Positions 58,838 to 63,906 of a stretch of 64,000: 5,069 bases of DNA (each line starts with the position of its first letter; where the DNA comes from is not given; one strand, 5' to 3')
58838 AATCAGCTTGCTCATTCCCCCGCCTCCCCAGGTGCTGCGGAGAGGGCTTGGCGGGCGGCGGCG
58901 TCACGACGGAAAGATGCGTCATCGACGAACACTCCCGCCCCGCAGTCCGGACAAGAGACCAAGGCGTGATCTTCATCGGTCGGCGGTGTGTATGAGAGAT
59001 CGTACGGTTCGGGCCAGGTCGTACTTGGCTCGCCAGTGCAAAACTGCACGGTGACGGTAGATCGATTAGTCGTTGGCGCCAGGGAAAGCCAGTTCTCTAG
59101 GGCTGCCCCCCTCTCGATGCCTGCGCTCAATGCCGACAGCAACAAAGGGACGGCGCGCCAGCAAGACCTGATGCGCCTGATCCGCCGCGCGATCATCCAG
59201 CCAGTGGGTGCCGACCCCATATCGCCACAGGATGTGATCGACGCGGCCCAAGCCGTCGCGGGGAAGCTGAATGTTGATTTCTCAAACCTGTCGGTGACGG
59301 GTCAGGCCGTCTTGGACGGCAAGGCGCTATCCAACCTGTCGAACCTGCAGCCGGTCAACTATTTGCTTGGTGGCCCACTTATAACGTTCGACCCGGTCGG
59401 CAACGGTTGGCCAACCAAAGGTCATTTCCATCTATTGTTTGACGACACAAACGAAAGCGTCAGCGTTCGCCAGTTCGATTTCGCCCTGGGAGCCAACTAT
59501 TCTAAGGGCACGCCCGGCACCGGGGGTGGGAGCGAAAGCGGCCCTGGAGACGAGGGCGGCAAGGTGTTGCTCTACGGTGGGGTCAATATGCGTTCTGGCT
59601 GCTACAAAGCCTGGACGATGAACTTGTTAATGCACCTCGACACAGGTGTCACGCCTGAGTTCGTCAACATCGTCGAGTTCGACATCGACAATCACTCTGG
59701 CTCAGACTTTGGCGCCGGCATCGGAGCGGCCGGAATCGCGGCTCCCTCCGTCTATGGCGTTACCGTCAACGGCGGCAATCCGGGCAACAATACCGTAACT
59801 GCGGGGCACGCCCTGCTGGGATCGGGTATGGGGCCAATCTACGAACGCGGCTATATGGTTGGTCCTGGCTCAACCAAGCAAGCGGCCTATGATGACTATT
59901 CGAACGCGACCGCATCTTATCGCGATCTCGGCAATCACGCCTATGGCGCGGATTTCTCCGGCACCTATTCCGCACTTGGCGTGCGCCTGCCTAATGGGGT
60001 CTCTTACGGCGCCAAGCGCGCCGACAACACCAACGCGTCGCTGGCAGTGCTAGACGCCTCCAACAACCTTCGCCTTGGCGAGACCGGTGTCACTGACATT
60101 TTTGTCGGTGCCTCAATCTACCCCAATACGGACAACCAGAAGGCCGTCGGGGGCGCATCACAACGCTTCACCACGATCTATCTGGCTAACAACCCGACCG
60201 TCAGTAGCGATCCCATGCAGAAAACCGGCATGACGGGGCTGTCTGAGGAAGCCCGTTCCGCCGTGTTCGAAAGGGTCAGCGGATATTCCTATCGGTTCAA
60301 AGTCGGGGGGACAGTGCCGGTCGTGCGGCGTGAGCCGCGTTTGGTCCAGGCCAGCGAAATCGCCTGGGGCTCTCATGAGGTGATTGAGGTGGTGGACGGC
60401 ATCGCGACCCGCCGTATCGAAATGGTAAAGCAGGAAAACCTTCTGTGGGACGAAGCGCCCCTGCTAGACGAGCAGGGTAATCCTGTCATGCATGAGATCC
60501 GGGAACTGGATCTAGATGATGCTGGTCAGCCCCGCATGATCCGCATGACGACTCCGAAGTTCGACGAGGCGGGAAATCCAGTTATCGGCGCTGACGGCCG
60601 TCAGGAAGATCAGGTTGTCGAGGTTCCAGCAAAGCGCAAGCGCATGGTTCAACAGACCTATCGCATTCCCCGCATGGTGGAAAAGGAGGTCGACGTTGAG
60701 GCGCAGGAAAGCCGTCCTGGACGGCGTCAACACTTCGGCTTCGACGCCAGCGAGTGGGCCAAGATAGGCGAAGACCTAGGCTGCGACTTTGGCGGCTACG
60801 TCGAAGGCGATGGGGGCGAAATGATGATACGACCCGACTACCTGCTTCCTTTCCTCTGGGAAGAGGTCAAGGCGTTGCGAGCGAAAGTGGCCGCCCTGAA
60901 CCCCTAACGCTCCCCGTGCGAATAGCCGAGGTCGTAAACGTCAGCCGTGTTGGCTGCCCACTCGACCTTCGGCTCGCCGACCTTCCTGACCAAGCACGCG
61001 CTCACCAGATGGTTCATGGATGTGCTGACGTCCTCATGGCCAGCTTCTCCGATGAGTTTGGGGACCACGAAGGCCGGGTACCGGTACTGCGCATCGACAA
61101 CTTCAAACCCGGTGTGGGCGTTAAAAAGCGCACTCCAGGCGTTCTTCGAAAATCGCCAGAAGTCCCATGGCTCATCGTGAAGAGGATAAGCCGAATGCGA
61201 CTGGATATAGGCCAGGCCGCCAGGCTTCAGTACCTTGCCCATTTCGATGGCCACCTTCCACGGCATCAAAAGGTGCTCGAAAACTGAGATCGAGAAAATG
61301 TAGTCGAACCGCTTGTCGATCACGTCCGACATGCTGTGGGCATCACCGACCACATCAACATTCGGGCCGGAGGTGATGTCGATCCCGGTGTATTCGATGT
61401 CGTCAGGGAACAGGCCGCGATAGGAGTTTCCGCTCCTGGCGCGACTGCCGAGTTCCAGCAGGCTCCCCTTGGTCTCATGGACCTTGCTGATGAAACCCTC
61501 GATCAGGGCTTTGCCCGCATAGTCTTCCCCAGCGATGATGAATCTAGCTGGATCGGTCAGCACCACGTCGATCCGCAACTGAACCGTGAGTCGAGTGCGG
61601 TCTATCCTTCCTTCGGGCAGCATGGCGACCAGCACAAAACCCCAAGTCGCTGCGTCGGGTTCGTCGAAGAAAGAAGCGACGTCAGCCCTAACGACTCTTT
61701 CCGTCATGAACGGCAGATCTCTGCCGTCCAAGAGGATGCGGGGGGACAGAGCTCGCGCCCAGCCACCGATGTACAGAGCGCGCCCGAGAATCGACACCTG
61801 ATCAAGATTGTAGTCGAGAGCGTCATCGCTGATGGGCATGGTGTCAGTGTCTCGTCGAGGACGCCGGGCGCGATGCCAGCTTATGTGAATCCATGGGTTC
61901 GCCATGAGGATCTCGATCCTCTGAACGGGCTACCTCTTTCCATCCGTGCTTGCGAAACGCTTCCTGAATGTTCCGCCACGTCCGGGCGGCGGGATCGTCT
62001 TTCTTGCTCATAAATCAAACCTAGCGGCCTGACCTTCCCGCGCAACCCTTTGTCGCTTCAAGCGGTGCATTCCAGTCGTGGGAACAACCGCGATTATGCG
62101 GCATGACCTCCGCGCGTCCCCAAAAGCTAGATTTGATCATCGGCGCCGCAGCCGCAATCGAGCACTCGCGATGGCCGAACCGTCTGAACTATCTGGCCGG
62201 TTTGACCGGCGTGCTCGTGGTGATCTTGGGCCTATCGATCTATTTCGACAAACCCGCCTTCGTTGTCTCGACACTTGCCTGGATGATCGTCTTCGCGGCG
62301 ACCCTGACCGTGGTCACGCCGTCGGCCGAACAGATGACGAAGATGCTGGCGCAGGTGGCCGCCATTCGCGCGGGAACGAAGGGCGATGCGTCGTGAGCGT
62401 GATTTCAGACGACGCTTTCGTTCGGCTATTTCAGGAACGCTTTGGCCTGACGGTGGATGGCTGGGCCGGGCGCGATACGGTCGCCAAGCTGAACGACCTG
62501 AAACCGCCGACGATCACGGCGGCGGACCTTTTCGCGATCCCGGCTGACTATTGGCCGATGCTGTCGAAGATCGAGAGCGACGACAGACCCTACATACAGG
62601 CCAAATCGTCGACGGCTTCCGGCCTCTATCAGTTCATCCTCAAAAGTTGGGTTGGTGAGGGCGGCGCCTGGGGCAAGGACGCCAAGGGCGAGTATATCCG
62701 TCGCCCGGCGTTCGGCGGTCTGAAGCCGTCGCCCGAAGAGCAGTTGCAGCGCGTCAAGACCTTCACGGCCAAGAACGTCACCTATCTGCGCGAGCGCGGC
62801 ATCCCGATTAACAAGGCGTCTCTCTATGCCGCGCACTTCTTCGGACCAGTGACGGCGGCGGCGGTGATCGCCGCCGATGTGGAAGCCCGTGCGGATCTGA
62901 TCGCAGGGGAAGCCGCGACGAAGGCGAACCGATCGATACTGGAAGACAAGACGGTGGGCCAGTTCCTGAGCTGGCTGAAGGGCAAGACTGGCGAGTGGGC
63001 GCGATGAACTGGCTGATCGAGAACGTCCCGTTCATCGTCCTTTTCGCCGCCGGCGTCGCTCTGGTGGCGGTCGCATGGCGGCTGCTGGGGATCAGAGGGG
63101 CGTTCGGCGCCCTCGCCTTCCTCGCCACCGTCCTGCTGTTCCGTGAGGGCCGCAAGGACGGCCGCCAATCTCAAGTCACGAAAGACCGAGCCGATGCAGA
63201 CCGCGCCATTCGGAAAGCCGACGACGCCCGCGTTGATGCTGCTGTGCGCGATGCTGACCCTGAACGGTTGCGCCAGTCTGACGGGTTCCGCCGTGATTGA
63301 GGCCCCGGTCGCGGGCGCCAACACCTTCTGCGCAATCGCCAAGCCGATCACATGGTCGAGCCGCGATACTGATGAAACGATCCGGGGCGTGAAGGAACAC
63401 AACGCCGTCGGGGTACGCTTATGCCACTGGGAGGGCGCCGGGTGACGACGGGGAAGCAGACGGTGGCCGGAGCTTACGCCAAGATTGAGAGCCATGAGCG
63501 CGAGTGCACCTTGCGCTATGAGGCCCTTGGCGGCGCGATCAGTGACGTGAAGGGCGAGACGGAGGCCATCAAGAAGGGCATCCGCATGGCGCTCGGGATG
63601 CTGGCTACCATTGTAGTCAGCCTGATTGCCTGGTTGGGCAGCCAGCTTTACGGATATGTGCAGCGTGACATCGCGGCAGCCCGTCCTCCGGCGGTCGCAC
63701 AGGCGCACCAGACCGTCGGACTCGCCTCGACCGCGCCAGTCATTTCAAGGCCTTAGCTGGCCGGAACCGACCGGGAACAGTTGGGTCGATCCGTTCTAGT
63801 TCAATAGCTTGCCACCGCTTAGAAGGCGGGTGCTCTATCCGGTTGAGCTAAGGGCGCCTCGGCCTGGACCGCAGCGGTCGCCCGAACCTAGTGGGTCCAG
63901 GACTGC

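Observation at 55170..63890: Prophage integrates by duplicating the 5' half of tRNA-Arg(UCU), putting the intact tRNA behind phage DNA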

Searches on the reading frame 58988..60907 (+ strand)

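Call 10: search_protein_families(library=pfam, proteins=[window:58988-60907:+], max_evalue=0.01)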
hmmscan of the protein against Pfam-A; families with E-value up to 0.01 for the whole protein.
window:58988-60907:+ (639 aa): 1 family
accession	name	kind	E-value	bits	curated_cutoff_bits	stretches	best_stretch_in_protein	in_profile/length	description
PF12219.14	End_tail_spike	-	1e-06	29.4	25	1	357-405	111-159/160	Catalytic domain of bacteriophage endosialidase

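Call 11: search_protein_families(library=phrogs, proteins=[window:58988-60907:+], max_evalue=0.01)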
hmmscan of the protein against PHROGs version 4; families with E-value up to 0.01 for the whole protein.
window:58988-60907:+ (639 aa): 6 families
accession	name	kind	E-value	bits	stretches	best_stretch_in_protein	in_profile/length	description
phrog_7121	-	tail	5.8e-13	48.8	1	357-438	754-828/927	tail fiber protein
phrog_1171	-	tail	2.5e-11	43.8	1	352-437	751-835/954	tail spike protein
phrog_28871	-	unknown function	1.8e-06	27.1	1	294-569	633-914/946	-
phrog_38424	-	unknown function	0.00064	19.6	1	356-421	287-354/488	-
phrog_14895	-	tail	0.0015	18.1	1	354-436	451-533/632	tail spike protein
phrog_17635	-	tail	0.0088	15.3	0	367-436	564-631/721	tail fiber protein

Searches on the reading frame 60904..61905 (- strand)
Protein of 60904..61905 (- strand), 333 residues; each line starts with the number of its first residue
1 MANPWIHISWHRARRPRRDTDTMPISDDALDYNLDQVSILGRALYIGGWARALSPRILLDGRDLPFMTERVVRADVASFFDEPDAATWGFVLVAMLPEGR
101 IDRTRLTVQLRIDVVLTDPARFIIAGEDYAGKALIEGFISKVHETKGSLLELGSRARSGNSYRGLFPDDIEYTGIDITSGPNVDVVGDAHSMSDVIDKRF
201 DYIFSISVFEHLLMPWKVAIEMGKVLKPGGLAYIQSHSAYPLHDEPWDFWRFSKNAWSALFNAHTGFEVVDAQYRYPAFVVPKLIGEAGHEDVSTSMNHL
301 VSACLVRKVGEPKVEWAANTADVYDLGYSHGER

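Call 10: search_protein_families(library=pfam, proteins=[window:60904-61905:-], max_evalue=0.01)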
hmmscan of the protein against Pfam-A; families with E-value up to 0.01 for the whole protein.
window:60904-61905:- (333 aa): 5 families
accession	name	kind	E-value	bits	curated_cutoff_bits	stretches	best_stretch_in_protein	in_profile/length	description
PF13489.12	Methyltransf_23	-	1.9e-08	34.6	27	1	140-264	17-148/164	Methyltransferase domain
PF08241.18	Methyltransf_11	-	5.7e-08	33.7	21.2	1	185-234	47-95/95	Methyltransferase domain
PF08242.18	Methyltransf_12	-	4.8e-06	27.7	30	1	160-231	9-97/98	Methyltransferase domain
PF13847.12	Methyltransf_31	-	0.00014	22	27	1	186-238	60-113/145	Methyltransferase domain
PF13649.12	Methyltransf_25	-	0.003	18.7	27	1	183-230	48-97/97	Methyltransferase domain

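Call 11: search_protein_families(library=phrogs, proteins=[window:60904-61905:-], max_evalue=0.01)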
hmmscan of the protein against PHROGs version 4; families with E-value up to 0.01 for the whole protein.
window:60904-61905:- (333 aa): 1 family
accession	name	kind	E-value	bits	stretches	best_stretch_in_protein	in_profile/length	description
phrog_32762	-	other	4.4e-06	27.9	1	147-231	24-106/180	SAM-dependent methyltransferase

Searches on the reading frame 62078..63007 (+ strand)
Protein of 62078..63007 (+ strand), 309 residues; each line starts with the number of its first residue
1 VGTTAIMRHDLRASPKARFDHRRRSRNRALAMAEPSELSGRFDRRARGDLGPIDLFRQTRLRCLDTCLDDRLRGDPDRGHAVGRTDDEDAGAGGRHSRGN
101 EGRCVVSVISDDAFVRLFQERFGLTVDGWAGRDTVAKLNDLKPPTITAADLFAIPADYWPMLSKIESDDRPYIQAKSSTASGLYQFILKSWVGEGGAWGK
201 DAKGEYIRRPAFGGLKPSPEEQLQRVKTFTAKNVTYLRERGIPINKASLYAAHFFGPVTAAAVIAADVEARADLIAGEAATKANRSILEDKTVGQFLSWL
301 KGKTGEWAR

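Call 10: search_protein_families(library=pfam, proteins=[window:62078-63007:+], max_evalue=0.01)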
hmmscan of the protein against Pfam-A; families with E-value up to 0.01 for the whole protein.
window:62078-63007:+ (309 aa): 1 family
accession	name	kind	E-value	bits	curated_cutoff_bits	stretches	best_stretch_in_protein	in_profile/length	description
PF01471.23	PG_binding_1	-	2.6e-06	27.9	23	1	115-138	34-57/57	Putative peptidoglycan binding domain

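Call 11: search_protein_families(library=phrogs, proteins=[window:62078-63007:+], max_evalue=0.01)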
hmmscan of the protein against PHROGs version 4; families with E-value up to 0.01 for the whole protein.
window:62078-63007:+ (309 aa): 6 families
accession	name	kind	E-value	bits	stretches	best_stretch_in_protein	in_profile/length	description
phrog_4067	-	other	3.7e-11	43.1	1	139-297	668-825/980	transglycosylase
phrog_22520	-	unknown function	0.00019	21.8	0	147-187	14-54/330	-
phrog_2649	-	lysis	0.00077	20.4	1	113-143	210-240/261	endolysin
phrog_1493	-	lysis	0.001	19.3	1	113-149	280-316/394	endolysin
phrog_3201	-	tail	0.0016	17.1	1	162-303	2042-2184/2408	tail fiber protein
phrog_1224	-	head and packaging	0.0038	17.5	0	113-153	39-81/438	endolysin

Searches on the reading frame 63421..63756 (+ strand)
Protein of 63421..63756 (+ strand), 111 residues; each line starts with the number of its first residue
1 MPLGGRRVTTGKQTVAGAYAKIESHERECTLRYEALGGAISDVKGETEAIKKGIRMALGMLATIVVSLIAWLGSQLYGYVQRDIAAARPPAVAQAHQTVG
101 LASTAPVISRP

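Call 11: search_protein_families(library=phrogs, proteins=[window:63421-63756:+], max_evalue=0.01)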
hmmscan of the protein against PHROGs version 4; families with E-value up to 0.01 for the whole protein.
window:63421-63756:+ (111 aa): 2 families
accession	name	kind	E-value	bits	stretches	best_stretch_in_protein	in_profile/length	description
phrog_37133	-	unknown function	0.0075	17.4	1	18-65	16-63/79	-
phrog_16929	-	unknown function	0.0089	17.1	0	54-79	74-99/118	-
